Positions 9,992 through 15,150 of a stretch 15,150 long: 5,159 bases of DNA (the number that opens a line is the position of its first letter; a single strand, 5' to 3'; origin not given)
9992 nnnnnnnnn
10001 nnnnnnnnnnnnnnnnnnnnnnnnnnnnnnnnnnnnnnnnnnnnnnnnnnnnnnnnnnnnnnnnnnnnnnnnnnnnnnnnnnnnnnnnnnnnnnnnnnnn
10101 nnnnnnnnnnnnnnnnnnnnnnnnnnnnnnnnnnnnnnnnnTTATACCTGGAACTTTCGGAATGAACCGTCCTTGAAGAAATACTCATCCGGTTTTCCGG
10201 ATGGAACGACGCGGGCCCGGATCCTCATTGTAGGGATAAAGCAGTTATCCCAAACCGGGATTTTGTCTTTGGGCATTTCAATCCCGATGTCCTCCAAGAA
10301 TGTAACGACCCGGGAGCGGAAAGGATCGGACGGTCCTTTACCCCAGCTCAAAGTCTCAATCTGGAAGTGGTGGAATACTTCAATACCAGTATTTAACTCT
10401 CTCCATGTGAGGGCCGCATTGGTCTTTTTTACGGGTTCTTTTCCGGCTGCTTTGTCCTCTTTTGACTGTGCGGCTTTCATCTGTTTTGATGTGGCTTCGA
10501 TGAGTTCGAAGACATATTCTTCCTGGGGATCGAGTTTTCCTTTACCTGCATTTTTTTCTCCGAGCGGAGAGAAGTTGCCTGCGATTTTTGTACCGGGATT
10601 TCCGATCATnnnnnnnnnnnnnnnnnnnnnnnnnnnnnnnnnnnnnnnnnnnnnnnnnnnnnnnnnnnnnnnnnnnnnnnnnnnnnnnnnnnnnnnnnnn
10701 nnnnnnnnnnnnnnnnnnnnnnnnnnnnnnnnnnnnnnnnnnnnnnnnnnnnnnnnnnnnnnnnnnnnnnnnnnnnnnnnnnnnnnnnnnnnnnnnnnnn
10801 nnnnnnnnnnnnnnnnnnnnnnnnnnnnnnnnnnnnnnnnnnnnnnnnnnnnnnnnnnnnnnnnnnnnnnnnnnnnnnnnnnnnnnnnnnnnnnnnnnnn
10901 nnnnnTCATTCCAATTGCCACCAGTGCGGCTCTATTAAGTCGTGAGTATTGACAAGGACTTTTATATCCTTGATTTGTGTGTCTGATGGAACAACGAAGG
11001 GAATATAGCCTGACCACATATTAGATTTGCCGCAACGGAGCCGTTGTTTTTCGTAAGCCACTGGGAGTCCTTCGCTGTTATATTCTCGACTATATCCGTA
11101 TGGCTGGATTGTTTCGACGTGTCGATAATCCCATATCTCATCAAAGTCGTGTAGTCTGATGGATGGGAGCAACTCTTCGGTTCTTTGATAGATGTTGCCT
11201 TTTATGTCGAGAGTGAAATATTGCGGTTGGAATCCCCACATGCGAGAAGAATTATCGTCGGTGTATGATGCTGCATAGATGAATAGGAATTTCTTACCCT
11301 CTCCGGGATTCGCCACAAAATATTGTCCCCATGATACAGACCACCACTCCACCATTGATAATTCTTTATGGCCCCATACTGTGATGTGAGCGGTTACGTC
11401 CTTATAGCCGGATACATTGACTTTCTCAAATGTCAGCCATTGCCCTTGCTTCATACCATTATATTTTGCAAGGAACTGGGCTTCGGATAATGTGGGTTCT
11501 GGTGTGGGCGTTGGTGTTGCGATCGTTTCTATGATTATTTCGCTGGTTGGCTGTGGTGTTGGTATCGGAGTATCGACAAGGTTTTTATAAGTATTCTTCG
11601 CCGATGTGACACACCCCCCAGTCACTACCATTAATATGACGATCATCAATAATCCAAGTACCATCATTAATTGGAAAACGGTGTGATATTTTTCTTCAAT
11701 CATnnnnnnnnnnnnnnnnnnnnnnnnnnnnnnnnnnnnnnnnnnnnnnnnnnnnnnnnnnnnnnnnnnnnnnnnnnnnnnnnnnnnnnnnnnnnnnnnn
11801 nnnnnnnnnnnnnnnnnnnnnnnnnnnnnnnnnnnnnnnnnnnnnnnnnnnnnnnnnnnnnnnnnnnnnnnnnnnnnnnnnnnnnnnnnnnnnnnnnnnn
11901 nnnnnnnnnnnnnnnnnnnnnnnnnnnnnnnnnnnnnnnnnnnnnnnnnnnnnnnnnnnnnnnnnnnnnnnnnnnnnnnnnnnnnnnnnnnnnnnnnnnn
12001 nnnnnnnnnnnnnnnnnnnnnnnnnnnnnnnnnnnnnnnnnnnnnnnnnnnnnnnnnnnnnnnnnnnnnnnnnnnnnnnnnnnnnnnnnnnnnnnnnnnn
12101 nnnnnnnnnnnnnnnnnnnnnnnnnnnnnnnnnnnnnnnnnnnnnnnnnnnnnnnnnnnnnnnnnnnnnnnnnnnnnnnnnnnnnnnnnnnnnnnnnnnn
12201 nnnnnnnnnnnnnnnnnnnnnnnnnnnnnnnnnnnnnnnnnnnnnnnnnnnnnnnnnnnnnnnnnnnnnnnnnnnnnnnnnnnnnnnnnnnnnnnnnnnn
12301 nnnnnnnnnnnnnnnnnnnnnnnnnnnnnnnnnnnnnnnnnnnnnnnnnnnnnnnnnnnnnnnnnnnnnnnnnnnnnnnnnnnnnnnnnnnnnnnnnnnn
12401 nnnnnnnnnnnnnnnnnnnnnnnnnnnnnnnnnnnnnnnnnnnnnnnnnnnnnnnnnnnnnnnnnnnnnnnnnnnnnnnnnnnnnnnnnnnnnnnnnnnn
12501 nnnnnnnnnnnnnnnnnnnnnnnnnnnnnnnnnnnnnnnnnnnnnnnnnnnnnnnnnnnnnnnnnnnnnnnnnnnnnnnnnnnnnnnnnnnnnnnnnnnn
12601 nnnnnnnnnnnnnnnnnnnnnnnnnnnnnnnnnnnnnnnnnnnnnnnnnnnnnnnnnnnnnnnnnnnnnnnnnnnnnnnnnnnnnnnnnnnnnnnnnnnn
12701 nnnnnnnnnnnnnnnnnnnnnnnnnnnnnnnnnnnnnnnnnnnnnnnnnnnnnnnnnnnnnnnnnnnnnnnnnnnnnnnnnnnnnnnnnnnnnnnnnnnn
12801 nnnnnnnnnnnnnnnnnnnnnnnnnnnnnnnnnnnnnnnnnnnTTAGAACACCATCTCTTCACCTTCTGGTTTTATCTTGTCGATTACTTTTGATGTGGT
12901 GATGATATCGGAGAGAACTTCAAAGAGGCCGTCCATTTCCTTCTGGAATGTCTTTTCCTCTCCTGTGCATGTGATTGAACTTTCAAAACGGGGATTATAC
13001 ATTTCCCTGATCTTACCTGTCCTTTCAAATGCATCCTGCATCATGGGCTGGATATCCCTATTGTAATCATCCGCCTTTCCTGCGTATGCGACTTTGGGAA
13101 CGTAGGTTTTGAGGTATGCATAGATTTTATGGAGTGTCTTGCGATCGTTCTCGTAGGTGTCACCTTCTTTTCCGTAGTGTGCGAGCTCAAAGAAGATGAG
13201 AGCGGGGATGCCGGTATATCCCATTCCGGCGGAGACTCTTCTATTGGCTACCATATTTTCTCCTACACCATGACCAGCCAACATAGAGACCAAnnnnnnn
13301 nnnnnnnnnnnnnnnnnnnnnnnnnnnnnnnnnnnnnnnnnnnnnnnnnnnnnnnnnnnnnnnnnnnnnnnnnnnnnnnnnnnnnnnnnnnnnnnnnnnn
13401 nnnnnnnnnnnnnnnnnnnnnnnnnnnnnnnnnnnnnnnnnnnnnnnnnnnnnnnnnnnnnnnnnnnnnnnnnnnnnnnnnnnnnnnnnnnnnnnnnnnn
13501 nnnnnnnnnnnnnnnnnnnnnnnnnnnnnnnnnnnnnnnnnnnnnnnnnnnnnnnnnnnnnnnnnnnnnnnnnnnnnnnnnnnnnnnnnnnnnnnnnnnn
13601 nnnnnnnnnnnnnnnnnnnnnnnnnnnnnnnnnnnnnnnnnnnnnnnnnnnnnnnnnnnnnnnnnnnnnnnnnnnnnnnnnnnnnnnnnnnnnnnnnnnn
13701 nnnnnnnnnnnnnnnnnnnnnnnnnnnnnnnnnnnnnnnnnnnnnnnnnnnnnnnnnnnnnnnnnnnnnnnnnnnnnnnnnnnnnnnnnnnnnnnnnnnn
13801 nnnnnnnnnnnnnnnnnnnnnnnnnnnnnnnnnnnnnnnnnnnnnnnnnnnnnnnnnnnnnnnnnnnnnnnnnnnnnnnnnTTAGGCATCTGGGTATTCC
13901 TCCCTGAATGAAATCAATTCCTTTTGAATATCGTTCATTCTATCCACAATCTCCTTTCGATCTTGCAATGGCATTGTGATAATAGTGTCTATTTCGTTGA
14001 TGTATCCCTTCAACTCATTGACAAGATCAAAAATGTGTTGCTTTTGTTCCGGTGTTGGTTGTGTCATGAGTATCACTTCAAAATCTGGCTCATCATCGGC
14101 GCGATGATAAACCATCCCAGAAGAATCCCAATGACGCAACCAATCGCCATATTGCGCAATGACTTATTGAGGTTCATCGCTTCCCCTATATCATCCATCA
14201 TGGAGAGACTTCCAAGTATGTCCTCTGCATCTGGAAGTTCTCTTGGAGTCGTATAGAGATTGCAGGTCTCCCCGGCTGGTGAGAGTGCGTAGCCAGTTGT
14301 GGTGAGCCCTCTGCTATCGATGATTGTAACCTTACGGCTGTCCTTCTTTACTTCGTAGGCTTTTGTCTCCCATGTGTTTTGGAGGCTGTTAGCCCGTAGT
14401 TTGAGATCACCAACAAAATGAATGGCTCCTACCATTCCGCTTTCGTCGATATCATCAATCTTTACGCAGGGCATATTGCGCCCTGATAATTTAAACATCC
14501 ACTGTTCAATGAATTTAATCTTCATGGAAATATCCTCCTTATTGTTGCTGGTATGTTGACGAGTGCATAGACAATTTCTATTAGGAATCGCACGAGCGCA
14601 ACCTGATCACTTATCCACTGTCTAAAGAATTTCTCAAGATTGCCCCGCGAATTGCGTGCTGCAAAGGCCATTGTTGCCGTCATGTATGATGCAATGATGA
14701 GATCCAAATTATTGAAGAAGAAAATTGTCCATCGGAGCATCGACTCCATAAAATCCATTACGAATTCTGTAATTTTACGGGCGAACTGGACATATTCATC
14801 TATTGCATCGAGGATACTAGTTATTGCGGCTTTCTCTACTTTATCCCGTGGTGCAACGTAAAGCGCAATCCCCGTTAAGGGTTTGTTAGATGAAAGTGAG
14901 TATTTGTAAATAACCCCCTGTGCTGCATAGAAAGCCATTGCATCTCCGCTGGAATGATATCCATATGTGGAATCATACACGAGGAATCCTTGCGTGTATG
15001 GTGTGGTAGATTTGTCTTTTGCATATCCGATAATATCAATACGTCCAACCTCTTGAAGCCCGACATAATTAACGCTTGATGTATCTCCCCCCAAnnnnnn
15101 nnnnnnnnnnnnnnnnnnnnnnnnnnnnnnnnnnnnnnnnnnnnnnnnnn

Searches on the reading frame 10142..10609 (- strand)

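Call 6: search_protein_families(library=pfam, proteins=[window:10142-10609:-], max_evalue=0.1)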
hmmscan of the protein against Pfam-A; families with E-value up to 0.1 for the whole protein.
window:10142-10609:- (155 aa): 0 families

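Call 7: search_protein_families(library=phrogs, proteins=[window:10142-10609:-], max_evalue=0.1)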
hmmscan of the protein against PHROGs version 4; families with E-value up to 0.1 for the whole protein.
window:10142-10609:- (155 aa): 1 family
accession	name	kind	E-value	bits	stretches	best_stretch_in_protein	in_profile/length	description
phrog_36047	-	unknown function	0.042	14.3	1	28-67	198-237/306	-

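Call 62: search_protein_families(library=ncbifam, proteins=[window:10142-10609:-], max_evalue=0.01)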
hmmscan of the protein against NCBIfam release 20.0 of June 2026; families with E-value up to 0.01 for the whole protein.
window:10142-10609:- (155 aa): 0 families

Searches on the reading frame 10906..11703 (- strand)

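Call 6: search_protein_families(library=pfam, proteins=[window:10906-11703:-], max_evalue=0.1)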
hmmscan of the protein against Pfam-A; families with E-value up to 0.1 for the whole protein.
window:10906-11703:- (265 aa): 0 families

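Call 7: search_protein_families(library=phrogs, proteins=[window:10906-11703:-], max_evalue=0.1)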
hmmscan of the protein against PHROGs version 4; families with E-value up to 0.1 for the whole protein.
window:10906-11703:- (265 aa): 1 family
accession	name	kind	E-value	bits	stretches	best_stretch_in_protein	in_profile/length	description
phrog_24981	-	unknown function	0.0079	17.4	1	25-69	7-51/110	-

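Call 62: search_protein_families(library=ncbifam, proteins=[window:10906-11703:-], max_evalue=0.01)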
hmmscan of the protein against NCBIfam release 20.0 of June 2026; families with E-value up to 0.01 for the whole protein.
window:10906-11703:- (265 aa): 0 families

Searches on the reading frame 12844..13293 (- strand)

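Call 8: search_protein_families(library=pfam, proteins=[window:12844-13293:-], max_evalue=0.1)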
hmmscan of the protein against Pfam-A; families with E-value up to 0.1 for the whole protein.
window:12844-13293:- (149 aa): 1 family
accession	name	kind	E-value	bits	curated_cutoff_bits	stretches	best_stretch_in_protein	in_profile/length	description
PF20548.3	DUF6762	-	0.073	13.6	27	1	70-146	59-130/132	Family of unknown function (DUF6762)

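Call 61: search_protein_families(library=phrogs, proteins=[window:12844-13293:-], max_evalue=0.01)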
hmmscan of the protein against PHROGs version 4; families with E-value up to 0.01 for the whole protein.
window:12844-13293:- (149 aa): 0 families

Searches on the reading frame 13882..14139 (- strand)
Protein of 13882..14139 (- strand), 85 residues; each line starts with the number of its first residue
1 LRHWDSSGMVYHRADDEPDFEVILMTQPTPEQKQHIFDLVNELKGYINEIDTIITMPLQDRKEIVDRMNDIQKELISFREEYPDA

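Call 8: search_protein_families(library=pfam, proteins=[window:13882-14139:-], max_evalue=0.1)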
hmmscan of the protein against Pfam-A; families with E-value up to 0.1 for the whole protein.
window:13882-14139:- (85 aa): 2 families
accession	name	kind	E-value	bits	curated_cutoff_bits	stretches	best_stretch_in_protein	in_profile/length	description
PF24219.2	DUF7438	-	0.0012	19.6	25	1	29-78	2-53/57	Family of unknown function (DUF7438)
PF05397.17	Med15_fungi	-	0.054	14.1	25.2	0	29-56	28-55/112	Mediator complex subunit 15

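Call 61: search_protein_families(library=phrogs, proteins=[window:13882-14139:-], max_evalue=0.01)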
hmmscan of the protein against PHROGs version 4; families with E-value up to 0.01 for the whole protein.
window:13882-14139:- (85 aa): 0 families

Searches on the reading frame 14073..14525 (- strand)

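Call 8: search_protein_families(library=pfam, proteins=[window:14073-14525:-], max_evalue=0.1)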
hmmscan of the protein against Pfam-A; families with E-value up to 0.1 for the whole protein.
window:14073-14525:- (150 aa): 1 family
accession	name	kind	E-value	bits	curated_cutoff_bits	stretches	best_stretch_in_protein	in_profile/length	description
PF04893.22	Yip1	-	0.025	14.9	28.6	1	105-149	39-84/173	Yip1 domain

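Call 61: search_protein_families(library=phrogs, proteins=[window:14073-14525:-], max_evalue=0.01)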
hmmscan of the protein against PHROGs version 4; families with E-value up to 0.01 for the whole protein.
window:14073-14525:- (150 aa): 0 families

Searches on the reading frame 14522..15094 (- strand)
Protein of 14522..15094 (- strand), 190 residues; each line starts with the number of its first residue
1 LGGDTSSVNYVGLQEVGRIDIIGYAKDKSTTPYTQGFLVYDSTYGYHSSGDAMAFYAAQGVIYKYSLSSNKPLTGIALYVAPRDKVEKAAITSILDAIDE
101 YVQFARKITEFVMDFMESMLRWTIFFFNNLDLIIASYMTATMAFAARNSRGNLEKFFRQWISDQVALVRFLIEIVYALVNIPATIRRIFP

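Call 8: search_protein_families(library=pfam, proteins=[window:14522-15094:-], max_evalue=0.1)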
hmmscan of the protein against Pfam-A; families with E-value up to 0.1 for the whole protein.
window:14522-15094:- (190 aa): 2 families
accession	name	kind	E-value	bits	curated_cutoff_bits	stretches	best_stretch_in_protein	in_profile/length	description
PF24027.1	DUF7338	-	0.077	13.1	27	0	114-158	2-46/180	Family of unknown function (DUF7338)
PF07106.19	TBPIP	-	0.098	13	22.8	0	58-98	2-42/62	TBPIP/Hop2 winged helix domain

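Call 61: search_protein_families(library=phrogs, proteins=[window:14522-15094:-], max_evalue=0.01)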
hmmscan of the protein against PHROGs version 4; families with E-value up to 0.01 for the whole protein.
window:14522-15094:- (190 aa): 0 families

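Call 62: search_protein_families(library=ncbifam, proteins=[window:14522-15094:-], max_evalue=0.01)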
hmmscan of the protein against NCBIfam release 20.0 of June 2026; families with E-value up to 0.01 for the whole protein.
window:14522-15094:- (190 aa): 0 families
